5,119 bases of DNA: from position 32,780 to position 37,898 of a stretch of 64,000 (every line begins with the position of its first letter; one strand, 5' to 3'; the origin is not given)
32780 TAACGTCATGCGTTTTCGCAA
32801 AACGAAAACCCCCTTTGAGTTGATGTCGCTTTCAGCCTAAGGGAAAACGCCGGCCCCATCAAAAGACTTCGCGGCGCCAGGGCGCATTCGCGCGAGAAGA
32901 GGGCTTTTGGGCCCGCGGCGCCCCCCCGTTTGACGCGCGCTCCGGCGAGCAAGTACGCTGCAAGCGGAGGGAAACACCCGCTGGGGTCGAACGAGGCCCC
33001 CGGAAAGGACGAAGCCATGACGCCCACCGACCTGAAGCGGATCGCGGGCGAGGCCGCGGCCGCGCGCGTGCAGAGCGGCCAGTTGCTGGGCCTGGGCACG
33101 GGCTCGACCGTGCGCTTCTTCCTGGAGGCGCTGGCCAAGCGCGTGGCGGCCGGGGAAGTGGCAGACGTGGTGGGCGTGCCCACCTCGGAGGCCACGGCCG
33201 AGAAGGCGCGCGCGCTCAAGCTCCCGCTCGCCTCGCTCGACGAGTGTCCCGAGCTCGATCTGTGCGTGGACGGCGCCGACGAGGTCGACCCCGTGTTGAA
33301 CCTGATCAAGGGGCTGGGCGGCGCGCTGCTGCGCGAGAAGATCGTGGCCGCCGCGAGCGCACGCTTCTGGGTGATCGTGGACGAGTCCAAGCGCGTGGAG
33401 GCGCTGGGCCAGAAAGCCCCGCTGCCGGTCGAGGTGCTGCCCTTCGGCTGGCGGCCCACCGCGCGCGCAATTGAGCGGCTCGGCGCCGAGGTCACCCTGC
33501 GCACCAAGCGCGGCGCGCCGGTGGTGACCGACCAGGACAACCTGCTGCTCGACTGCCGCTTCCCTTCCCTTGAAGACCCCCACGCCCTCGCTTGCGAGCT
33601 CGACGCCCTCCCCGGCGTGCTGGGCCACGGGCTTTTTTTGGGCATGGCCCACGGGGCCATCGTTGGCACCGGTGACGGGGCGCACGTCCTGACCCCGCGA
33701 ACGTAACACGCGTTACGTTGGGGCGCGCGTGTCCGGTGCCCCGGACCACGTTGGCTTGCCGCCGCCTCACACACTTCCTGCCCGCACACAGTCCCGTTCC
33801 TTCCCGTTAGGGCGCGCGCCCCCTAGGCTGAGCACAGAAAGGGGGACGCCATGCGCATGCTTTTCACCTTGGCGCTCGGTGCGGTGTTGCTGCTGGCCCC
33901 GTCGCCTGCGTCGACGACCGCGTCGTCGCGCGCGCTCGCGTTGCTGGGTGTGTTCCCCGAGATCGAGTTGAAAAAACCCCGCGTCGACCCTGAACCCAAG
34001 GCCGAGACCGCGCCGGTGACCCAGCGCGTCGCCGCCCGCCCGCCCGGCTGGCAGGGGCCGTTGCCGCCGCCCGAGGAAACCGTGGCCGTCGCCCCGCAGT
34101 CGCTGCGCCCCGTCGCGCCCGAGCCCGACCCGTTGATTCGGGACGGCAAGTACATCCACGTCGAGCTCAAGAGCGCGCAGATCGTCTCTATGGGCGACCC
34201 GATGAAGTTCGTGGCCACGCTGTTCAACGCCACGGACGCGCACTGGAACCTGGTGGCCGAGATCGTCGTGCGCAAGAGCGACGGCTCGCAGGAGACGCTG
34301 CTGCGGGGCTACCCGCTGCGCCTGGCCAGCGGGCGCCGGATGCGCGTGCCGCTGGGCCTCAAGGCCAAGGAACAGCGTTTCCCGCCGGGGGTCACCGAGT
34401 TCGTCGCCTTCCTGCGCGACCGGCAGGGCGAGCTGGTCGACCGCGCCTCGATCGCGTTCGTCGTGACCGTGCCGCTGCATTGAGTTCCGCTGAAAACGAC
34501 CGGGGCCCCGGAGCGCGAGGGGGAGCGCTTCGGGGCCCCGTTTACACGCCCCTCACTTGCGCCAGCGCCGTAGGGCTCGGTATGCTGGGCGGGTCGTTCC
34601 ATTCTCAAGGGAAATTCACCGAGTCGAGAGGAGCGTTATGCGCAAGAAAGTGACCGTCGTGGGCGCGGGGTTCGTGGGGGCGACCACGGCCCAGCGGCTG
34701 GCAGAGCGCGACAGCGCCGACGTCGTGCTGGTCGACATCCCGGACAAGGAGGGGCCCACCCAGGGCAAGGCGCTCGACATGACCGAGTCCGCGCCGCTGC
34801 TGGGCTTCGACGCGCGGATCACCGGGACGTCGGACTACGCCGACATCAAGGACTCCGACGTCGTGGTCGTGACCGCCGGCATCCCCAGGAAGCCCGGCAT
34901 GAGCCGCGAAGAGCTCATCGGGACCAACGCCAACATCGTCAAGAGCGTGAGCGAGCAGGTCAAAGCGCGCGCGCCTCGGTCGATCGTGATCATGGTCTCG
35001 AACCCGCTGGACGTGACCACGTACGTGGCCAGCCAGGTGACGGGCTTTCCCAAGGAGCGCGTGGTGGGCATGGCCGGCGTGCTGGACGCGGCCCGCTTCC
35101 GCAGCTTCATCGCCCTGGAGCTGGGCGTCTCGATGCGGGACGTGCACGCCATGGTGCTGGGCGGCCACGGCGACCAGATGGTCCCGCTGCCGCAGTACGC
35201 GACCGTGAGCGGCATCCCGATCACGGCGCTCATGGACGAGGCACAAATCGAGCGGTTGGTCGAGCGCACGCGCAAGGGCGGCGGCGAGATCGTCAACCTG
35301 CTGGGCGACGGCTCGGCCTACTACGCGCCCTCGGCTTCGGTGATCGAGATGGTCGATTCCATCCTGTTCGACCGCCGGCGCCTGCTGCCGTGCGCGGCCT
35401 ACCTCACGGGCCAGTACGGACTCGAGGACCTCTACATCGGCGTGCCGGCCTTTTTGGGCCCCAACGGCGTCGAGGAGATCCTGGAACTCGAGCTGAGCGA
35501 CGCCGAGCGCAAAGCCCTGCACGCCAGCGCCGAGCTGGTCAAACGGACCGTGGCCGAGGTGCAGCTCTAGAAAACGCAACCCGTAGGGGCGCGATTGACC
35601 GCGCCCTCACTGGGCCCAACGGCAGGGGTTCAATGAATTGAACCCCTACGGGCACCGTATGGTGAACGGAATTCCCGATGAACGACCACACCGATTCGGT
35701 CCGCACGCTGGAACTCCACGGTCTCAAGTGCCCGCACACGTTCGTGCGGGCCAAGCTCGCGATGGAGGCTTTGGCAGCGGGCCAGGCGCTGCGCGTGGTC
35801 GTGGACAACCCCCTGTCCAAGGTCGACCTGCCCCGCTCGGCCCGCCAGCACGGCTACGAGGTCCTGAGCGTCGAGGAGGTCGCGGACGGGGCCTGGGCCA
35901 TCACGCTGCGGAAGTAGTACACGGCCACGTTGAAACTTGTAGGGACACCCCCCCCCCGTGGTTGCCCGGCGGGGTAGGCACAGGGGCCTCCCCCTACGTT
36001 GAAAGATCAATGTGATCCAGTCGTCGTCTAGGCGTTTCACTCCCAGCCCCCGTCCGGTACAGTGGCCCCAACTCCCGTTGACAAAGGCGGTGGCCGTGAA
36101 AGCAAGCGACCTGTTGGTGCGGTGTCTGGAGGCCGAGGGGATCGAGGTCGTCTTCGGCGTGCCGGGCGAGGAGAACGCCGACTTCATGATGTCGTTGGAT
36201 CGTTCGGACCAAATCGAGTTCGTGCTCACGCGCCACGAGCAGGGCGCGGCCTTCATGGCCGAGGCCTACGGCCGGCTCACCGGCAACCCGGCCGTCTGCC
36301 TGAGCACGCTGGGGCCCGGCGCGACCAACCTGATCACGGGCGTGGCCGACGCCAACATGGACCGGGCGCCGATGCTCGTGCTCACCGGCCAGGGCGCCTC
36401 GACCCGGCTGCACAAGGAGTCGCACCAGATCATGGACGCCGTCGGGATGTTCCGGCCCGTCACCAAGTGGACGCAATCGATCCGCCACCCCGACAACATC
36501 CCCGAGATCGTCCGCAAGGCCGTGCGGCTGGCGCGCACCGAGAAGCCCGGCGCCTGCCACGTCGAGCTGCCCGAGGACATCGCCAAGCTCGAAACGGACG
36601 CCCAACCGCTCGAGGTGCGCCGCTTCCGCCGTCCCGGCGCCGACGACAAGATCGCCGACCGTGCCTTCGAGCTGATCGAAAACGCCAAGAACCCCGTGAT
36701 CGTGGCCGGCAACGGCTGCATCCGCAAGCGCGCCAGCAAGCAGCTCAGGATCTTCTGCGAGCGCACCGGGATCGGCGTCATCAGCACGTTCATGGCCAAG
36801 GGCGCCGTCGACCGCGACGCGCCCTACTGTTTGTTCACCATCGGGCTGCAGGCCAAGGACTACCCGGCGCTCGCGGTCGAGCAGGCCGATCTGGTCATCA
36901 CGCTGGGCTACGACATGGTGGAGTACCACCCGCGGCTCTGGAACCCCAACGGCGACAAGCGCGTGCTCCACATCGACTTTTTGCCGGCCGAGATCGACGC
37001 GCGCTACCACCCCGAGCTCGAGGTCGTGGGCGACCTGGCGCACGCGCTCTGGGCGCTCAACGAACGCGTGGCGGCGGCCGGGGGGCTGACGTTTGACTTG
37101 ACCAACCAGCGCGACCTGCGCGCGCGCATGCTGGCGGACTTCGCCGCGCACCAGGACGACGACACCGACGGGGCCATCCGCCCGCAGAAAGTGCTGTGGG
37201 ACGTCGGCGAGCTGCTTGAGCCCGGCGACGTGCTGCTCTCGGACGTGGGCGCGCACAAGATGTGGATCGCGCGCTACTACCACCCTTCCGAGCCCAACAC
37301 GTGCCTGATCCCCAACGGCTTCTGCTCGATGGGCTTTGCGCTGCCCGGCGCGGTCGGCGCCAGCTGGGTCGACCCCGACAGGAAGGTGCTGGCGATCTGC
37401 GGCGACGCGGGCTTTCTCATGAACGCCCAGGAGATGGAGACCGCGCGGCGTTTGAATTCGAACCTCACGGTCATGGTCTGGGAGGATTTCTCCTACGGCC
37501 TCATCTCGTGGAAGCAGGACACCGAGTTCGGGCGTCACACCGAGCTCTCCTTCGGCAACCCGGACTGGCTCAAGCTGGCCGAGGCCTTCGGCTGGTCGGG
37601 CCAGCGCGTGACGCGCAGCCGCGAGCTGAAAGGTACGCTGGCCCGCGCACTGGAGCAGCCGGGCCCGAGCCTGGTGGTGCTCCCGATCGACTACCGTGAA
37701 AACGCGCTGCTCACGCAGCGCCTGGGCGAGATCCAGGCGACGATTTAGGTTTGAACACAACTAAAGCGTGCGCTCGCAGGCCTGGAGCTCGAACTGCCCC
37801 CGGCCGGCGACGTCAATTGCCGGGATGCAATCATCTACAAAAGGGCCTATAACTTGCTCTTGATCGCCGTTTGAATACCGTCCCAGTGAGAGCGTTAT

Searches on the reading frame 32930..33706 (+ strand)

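Call 71: search_protein_families(library=pfam, proteins=[window:32930-33706:+], max_evalue=0.001)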
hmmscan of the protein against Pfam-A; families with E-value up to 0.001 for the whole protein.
window:32930-33706:+ (258 aa): 1 family
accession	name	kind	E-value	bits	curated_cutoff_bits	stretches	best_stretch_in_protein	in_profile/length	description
PF06026.20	Rib_5-P_isom_A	-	7.4e-63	211.7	26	1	81-250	1-173/173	Ribose 5-phosphate isomerase A (phosphoriboisomerase A)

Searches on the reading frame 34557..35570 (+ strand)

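Call 71: search_protein_families(library=pfam, proteins=[window:34557-35570:+], max_evalue=0.001)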
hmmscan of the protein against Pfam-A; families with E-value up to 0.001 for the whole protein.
window:34557-35570:+ (337 aa): 7 families
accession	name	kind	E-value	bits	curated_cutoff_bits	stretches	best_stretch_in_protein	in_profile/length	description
PF00056.29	Ldh_1_N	-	1.6e-41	142.1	27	1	31-171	2-141/141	lactate/malate dehydrogenase, NAD binding domain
PF02866.23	Ldh_1_C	-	6.6e-35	121.1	22.6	1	176-334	3-169/174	lactate/malate dehydrogenase, alpha/beta C-terminal domain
PF03721.20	UDPG_MGDP_dh_N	-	2.4e-07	31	27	1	30-146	1-119/187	UDP-glucose/GDP-mannose dehydrogenase family, NAD binding domain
PF01266.30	DAO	-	3.9e-05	23.8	27.9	1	31-60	1-29/353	FAD dependent oxidoreductase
PF07865.16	DUF1652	-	0.00016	21.9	23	0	215-239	40-64/67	Protein of unknown function (DUF1652)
PF13450.12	NAD_binding_8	-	0.00062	20.4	21.9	0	34-60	1-26/68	NAD(P)-binding Rossmann-like domain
PF02737.24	3HCDH_N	-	0.00073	19.9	22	0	31-70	1-39/180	3-hydroxyacyl-CoA dehydrogenase, NAD binding domain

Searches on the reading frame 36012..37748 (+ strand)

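Call 71: search_protein_families(library=pfam, proteins=[window:36012-37748:+], max_evalue=0.001)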
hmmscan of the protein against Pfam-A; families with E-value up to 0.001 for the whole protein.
window:36012-37748:+ (578 aa): 3 families
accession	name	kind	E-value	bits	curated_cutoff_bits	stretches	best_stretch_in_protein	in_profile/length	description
PF02775.26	TPP_enzyme_C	-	4.6e-41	140.6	21.9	1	411-556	1-150/151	Thiamine pyrophosphate enzyme, C-terminal TPP binding domain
PF02776.23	TPP_enzyme_N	-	7.1e-39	132.7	26.8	1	30-146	2-119/119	Thiamine pyrophosphate enzyme, N-terminal TPP binding domain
PF00205.28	TPP_enzyme_M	-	1.1e-33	116.3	30.4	1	216-349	2-137/137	Thiamine pyrophosphate enzyme, central domain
